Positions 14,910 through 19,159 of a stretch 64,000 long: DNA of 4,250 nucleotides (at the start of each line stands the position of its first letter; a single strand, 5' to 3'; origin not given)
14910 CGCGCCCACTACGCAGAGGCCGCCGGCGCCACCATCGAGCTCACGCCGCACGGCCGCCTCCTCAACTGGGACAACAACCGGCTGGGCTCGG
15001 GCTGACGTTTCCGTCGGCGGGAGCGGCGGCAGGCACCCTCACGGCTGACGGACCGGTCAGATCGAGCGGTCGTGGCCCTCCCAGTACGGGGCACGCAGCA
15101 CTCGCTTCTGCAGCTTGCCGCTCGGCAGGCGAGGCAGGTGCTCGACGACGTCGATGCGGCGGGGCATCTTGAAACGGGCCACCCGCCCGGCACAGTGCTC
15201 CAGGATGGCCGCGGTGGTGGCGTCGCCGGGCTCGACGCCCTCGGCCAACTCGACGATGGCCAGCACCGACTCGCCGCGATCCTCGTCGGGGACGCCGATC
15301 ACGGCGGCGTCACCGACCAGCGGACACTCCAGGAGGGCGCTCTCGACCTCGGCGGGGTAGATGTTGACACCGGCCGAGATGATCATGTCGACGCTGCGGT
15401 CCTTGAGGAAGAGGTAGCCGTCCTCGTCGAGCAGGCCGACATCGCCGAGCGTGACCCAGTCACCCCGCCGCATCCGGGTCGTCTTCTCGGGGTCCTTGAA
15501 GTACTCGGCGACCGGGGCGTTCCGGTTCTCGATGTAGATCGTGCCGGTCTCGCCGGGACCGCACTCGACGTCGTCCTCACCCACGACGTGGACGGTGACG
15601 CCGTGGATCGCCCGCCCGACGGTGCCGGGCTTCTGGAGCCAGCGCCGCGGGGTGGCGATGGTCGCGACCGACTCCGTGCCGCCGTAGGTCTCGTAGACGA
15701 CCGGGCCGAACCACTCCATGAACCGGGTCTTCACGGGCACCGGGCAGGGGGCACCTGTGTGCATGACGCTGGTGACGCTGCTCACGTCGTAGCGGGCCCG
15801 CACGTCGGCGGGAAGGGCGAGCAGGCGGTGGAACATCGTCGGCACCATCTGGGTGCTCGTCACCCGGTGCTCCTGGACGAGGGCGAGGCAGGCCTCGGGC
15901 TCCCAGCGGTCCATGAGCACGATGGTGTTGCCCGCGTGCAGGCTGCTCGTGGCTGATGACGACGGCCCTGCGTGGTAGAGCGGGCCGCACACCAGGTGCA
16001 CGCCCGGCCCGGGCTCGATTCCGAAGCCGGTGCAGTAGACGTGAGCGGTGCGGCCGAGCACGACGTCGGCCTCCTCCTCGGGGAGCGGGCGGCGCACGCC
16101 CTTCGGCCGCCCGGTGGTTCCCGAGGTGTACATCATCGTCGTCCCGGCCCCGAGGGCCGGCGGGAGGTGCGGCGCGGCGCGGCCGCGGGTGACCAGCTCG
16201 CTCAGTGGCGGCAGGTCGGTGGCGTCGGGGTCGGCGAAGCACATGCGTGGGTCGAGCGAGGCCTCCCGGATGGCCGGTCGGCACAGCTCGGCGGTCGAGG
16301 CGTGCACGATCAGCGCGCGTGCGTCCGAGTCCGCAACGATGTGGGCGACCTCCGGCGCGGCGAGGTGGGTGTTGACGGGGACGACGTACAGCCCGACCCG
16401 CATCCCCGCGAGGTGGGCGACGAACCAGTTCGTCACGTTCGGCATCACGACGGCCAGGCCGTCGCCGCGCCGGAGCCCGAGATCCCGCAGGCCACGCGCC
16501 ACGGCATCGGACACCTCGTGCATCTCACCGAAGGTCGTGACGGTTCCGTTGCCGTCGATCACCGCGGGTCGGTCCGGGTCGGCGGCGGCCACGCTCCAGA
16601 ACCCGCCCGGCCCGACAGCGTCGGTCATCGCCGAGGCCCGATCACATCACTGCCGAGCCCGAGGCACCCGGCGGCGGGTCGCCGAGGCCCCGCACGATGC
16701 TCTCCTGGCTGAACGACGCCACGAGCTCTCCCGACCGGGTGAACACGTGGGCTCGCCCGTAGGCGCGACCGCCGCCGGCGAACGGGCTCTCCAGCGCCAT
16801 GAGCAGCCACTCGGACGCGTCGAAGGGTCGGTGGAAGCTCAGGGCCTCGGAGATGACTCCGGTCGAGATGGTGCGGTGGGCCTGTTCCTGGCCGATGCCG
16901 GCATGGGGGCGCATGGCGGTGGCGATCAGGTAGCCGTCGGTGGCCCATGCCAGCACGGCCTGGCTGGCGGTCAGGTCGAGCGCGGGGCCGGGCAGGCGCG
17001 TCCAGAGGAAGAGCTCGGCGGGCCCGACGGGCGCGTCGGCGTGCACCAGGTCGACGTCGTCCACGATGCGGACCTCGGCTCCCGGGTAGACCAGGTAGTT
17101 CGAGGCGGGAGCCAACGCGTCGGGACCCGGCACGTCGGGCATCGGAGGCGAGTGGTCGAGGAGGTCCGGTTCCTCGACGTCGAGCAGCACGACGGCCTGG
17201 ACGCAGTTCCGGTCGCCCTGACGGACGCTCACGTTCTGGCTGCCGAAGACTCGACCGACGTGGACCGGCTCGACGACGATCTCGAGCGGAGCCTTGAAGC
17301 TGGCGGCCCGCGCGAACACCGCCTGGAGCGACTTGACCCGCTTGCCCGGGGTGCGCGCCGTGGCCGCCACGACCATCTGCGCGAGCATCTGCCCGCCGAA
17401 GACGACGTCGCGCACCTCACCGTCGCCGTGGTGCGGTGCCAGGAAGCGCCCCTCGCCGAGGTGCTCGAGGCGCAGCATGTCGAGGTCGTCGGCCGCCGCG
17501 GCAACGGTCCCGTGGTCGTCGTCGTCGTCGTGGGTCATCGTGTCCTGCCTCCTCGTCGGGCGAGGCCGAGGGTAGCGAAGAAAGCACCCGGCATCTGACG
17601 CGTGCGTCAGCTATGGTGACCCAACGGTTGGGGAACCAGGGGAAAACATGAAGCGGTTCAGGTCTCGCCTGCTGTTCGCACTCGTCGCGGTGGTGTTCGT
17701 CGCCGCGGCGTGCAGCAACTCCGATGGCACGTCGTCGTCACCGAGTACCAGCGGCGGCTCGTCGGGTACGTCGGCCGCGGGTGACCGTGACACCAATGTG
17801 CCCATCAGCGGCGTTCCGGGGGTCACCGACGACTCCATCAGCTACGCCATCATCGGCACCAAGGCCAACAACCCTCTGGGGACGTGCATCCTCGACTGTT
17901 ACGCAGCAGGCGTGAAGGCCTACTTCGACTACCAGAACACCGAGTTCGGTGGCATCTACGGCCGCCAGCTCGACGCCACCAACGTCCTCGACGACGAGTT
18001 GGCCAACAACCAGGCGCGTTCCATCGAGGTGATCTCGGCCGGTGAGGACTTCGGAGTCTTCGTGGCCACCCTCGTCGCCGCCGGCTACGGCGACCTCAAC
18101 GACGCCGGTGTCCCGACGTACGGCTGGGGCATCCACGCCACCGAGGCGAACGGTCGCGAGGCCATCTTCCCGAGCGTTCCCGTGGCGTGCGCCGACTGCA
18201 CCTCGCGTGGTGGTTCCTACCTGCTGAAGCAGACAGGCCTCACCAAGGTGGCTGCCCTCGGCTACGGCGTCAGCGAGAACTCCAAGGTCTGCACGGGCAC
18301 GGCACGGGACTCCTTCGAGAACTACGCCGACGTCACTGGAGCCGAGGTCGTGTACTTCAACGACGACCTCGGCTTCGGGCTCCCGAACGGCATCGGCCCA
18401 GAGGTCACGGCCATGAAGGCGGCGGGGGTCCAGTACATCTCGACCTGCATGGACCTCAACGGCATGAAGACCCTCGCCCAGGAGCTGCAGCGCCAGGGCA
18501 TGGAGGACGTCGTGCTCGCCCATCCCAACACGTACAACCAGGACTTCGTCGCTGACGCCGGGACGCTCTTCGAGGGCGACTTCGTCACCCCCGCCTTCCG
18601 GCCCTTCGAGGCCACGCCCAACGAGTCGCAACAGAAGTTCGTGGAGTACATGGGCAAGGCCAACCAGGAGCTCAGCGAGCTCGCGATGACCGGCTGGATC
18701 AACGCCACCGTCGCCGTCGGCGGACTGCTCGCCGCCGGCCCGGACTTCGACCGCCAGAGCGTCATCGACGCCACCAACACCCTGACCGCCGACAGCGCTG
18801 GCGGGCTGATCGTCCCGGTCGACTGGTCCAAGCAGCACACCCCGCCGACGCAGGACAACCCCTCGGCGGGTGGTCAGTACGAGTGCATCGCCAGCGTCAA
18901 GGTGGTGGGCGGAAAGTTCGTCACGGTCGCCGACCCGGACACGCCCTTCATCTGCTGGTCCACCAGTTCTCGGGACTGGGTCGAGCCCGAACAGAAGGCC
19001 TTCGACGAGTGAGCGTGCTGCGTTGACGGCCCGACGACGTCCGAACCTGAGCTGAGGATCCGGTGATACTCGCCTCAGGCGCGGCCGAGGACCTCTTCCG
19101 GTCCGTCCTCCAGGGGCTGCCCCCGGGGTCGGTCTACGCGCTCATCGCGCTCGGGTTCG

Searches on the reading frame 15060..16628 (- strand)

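Call 17: search_protein_families(library=pfam, proteins=[window:15060-16628:-], max_evalue=0.00001)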
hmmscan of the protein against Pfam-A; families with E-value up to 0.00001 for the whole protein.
window:15060-16628:- (523 aa): 2 families
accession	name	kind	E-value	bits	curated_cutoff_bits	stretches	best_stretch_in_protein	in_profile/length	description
PF00501.34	AMP-binding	-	6.2e-68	229.8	29.9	1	11-369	2-377/384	AMP-binding enzyme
PF13193.12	AMP-binding_C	-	8.7e-18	65.5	24.5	1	427-505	1-76/76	AMP-binding enzyme C-terminal domain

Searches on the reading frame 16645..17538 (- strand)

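Call 17: search_protein_families(library=pfam, proteins=[window:16645-17538:-], max_evalue=0.00001)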
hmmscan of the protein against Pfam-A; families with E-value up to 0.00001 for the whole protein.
window:16645-17538:- (298 aa): 3 families
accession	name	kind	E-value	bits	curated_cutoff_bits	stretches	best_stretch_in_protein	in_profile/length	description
PF20789.3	4HBT_3C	-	5.7e-15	56.2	24.1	1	156-282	19-140/140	Acyl-CoA thioesterase C-terminal domain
PF02551.21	Acyl_CoA_thio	-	1.3e-14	54.6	21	1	187-279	43-130/132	Acyl-CoA thioesterase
PF13622.12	4HBT_3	-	1.6e-10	41.5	24.3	1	42-118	8-81/83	Acyl-CoA thioesterase N-terminal domain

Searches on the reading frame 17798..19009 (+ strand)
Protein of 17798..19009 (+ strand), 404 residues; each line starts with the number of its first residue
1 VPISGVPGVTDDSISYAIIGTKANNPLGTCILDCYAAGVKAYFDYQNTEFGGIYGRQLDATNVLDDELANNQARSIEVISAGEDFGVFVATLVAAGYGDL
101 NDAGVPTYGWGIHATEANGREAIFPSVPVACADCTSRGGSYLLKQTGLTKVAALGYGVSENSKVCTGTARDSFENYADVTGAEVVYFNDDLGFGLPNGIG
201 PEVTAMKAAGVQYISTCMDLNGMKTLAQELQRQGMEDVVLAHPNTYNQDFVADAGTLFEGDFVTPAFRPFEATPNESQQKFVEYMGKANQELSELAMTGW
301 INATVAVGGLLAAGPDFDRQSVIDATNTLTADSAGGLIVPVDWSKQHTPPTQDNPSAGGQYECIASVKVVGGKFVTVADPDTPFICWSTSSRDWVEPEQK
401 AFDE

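Call 17: search_protein_families(library=pfam, proteins=[window:17798-19009:+], max_evalue=0.00001)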
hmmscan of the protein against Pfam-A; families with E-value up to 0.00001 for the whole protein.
window:17798-19009:+ (404 aa): 1 family
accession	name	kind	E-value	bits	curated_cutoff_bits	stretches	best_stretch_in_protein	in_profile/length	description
PF13458.12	Peripla_BP_6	-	4.1e-21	76.4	31.7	1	35-347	21-326/343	Periplasmic binding protein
